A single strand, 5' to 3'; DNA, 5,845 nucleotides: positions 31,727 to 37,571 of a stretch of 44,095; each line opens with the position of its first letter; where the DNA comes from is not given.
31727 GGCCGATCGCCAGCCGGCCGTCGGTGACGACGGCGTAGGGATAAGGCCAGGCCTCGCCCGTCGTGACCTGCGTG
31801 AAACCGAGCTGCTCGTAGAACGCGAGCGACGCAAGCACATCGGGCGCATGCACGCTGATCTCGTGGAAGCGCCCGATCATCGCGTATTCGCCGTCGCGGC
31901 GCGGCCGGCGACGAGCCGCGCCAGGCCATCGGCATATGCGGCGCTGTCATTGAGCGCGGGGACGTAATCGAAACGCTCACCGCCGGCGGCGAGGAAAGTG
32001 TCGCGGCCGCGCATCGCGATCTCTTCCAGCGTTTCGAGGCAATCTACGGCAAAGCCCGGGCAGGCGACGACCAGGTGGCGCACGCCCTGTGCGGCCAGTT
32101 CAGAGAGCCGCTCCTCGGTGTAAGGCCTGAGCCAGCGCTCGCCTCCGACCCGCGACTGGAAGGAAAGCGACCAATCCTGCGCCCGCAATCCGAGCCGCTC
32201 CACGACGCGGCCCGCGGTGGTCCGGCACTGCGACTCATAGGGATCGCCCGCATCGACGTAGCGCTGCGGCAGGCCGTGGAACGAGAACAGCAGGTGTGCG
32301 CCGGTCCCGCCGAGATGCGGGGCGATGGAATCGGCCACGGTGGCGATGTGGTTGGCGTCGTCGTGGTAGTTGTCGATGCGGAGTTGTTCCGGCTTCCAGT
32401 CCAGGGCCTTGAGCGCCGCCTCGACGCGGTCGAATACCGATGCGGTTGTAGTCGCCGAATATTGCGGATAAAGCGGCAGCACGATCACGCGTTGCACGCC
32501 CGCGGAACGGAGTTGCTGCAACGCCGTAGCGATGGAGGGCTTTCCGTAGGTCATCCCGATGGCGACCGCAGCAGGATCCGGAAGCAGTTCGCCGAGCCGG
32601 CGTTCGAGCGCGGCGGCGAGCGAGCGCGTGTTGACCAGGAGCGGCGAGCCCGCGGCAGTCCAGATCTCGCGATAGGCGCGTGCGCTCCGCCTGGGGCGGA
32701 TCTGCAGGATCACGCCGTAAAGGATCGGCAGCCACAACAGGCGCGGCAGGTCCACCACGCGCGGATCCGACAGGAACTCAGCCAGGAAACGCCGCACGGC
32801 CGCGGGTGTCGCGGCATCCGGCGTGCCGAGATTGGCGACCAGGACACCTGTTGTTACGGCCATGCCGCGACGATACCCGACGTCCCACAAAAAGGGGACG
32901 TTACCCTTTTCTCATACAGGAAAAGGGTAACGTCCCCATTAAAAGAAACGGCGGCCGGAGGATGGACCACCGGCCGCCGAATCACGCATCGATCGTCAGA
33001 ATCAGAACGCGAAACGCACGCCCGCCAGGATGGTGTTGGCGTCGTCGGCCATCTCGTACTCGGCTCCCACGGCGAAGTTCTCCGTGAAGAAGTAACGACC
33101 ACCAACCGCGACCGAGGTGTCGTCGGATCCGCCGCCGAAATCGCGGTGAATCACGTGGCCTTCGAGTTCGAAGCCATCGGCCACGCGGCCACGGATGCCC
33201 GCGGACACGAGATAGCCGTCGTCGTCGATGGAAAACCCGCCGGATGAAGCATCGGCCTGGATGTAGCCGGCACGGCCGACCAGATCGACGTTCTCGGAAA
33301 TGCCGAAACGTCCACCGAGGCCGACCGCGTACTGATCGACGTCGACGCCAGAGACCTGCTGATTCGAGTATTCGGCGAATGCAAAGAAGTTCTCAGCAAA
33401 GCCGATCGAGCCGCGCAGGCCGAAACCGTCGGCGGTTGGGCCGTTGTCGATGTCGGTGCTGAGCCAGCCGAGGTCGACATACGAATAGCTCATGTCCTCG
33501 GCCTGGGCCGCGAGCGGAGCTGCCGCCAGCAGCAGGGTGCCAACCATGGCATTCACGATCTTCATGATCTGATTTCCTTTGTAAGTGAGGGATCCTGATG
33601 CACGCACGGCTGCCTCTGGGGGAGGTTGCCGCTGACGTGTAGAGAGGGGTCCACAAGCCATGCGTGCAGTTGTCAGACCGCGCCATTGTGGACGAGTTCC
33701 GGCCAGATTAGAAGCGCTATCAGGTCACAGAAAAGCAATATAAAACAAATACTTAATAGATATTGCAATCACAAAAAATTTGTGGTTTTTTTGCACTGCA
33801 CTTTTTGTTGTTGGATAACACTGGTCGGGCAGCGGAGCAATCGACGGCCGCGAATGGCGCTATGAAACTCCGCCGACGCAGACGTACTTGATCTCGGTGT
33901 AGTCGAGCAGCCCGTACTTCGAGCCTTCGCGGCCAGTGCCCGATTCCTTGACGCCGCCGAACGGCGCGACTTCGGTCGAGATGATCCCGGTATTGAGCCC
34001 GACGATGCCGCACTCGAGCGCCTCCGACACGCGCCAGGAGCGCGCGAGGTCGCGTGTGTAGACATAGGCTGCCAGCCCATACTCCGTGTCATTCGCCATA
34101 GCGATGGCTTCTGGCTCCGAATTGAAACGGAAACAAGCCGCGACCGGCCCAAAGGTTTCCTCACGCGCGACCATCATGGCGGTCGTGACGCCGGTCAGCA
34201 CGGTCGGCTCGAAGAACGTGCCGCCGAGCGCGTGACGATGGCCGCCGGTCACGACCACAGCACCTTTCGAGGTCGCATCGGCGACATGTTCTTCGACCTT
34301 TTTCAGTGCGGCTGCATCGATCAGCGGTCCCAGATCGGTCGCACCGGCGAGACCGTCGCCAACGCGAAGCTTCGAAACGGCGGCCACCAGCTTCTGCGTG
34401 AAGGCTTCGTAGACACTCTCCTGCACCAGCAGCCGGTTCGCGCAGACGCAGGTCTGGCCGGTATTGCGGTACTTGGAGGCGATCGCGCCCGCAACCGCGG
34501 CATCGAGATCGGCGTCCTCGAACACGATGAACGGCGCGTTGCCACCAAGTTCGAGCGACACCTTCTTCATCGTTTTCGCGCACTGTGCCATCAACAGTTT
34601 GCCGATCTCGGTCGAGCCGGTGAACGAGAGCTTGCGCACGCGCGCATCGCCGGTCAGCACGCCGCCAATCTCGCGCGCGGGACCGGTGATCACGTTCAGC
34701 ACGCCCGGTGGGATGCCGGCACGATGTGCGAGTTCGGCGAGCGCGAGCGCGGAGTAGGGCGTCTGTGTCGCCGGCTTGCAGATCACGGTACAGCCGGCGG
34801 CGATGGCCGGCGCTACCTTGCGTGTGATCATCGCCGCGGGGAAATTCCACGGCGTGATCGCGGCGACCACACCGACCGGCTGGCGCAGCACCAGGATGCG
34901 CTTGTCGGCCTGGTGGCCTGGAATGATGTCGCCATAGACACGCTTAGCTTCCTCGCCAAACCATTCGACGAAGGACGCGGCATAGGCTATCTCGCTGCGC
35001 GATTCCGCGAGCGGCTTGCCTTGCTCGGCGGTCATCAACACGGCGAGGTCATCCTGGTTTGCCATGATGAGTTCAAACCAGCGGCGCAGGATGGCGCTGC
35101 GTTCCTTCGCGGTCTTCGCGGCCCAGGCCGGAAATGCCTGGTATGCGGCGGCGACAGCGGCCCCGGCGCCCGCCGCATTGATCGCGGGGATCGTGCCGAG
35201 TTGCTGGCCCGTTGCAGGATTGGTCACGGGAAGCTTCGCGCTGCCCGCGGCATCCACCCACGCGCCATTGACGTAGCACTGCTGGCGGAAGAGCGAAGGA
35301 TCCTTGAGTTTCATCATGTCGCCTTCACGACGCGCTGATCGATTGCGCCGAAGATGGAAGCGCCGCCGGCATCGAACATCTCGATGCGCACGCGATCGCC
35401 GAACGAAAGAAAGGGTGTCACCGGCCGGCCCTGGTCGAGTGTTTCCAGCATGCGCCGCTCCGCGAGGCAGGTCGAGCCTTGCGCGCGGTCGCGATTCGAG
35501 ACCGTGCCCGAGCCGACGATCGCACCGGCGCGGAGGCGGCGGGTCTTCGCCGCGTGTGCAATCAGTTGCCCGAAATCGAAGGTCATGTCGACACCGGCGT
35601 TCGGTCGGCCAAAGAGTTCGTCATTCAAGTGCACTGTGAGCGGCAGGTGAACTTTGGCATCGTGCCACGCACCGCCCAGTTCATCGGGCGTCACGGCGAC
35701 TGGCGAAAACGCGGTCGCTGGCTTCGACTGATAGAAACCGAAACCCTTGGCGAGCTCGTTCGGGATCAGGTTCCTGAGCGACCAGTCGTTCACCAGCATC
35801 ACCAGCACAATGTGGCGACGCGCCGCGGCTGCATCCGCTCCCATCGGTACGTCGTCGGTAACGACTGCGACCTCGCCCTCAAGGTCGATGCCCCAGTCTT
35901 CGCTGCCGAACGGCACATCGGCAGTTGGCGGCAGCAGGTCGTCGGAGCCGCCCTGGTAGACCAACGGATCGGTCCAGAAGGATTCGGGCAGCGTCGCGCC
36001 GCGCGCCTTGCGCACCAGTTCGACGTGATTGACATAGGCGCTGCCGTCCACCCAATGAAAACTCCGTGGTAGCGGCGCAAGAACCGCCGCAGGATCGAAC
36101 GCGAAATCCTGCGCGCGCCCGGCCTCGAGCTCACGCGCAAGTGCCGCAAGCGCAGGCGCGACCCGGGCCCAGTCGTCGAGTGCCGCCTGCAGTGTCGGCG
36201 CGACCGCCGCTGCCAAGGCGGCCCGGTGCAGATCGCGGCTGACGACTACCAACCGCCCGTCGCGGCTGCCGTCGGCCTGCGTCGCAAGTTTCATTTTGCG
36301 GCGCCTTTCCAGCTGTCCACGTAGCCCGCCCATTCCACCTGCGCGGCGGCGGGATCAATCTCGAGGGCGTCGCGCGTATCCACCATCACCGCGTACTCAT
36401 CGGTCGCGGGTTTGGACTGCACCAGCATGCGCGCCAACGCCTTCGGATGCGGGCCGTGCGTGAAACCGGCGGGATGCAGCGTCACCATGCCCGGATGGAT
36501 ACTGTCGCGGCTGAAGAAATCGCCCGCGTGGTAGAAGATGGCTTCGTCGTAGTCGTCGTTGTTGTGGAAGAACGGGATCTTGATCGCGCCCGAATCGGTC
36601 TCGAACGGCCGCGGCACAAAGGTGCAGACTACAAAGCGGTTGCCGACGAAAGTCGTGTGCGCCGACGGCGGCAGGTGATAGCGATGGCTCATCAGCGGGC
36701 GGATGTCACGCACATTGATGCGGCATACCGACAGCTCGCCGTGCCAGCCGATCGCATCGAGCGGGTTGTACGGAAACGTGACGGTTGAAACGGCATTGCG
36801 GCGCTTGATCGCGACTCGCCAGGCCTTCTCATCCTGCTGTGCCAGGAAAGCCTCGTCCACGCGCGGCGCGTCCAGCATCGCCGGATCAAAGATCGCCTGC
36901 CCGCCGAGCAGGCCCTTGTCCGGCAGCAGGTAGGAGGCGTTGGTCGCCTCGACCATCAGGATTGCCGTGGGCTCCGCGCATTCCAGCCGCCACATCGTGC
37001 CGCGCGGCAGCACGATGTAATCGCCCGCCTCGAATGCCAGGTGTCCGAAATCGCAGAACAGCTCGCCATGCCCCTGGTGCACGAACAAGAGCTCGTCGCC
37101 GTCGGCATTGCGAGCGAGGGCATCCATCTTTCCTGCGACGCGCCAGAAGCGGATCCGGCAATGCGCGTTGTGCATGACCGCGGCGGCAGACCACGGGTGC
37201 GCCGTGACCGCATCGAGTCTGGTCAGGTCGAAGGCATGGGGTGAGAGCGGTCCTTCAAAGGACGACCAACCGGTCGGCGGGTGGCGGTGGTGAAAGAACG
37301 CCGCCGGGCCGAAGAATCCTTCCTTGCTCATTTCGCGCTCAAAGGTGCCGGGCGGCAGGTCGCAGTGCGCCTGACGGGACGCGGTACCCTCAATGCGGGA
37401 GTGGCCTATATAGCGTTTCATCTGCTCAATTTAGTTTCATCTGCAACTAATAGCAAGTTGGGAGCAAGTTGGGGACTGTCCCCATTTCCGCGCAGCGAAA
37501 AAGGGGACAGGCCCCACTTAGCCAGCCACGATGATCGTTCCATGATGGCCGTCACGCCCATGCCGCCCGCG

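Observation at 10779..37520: Six-locus family of nested-palindrome intergenic elements (A-run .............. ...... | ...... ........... T-run)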

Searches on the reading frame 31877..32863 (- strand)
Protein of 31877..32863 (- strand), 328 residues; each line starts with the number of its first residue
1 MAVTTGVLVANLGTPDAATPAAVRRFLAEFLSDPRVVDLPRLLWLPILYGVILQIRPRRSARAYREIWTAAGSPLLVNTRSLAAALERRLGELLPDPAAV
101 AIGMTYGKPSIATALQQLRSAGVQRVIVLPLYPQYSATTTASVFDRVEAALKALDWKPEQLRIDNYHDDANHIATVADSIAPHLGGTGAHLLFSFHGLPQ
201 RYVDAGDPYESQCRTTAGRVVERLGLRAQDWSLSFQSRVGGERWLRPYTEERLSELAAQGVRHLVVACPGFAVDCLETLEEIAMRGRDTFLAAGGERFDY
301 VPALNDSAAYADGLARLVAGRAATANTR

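Call 21: search_protein_families(library=pfam, proteins=[window:31877-32863:-])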
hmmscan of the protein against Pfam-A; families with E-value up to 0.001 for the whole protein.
window:31877-32863:- (328 aa): 2 families
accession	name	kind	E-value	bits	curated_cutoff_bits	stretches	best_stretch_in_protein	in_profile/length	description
PF00762.24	Ferrochelatase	-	2e-108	362.6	27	1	5-319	2-314/317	Ferrochelatase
PF01903.22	CbiX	-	6.6e-05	23.6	22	0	84-131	13-60/106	CbiX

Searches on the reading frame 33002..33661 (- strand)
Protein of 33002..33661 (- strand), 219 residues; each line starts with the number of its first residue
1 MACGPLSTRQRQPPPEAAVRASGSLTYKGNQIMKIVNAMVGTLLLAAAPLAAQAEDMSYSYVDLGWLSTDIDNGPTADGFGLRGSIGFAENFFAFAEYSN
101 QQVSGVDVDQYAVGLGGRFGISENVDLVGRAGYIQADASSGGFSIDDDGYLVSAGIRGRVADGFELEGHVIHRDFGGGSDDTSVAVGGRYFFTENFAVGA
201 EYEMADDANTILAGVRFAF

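Call 21: search_protein_families(library=pfam, proteins=[window:33002-33661:-])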
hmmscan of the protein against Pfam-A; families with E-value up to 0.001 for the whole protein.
window:33002-33661:- (219 aa): 2 families
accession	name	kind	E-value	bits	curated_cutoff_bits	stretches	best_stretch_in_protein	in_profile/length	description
PF13505.12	OMP_b-brl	-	3.1e-12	47.4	28.7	1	42-206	3-154/175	Outer membrane protein beta-barrel domain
PF13609.12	Porin_4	-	1.3e-05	25.6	27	1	76-207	182-307/310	Gram-negative porin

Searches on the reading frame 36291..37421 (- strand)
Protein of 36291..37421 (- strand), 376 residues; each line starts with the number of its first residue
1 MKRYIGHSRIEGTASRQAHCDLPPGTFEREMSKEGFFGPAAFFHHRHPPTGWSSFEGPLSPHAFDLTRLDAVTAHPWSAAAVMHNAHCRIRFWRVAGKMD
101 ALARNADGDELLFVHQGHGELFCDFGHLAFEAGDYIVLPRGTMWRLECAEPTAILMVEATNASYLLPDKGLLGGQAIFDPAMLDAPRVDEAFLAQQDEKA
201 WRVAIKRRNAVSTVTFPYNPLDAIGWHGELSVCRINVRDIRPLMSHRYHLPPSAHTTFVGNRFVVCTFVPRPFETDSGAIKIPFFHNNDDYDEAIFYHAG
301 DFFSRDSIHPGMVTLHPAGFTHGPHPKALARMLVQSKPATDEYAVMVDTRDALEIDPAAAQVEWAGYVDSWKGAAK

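Call 21: search_protein_families(library=pfam, proteins=[window:36291-37421:-])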
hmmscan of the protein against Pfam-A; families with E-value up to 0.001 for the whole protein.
window:36291-37421:- (376 aa): 2 families
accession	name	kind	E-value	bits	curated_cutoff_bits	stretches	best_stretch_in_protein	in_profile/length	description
PF20510.4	HgmA_N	-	4.9e-16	59.3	20.2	1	79-230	116-266/273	Homogentisate 1,2-dioxygenase N-terminal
PF07883.17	Cupin_2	-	0.00064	19.8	27.2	0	108-157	18-69/70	Cupin domain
